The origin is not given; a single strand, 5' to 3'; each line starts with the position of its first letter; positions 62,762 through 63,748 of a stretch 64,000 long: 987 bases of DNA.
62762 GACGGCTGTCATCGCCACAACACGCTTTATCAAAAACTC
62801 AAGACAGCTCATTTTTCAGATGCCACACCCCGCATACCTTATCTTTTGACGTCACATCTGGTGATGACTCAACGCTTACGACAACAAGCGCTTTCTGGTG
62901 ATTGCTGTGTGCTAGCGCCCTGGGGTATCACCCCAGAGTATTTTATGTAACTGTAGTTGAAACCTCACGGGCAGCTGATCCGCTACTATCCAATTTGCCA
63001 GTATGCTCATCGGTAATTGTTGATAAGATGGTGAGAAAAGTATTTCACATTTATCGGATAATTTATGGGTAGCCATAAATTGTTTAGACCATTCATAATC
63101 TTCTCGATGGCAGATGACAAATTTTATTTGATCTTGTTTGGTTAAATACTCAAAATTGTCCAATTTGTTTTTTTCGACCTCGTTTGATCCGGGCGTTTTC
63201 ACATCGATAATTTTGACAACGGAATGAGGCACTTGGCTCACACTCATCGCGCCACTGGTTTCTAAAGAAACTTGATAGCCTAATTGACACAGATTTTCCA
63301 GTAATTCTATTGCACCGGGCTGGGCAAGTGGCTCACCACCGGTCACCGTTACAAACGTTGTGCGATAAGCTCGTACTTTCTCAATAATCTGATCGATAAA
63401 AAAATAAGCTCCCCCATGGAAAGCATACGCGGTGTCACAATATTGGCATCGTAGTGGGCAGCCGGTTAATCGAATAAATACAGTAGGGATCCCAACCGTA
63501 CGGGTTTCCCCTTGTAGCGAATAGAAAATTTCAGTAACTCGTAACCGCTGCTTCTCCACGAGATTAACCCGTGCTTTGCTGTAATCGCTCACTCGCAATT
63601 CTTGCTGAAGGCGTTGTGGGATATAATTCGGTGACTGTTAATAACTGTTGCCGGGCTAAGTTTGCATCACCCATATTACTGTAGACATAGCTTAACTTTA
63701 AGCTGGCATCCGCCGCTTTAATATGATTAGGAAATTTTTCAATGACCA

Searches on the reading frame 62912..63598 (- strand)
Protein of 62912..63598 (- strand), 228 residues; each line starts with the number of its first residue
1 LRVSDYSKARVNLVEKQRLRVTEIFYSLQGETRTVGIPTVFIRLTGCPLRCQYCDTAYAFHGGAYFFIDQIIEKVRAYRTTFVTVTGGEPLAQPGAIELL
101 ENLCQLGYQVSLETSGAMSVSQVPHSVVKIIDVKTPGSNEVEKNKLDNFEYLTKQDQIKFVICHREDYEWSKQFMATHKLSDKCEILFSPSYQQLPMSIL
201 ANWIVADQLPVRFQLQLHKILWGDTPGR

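Call 40: search_protein_families(library=pfam, proteins=[window:62912-63598:-], max_evalue=0.00001)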
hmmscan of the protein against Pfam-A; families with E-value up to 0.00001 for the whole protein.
window:62912-63598:- (228 aa): 2 families
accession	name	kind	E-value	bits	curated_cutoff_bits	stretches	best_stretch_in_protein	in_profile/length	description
PF04055.27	Radical_SAM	-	5e-13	50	29.5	1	44-118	4-88/166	Radical SAM superfamily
PF13353.11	Fer4_12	-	7.9e-06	26.6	22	0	40-144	8-122/137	4Fe-4S single cluster domain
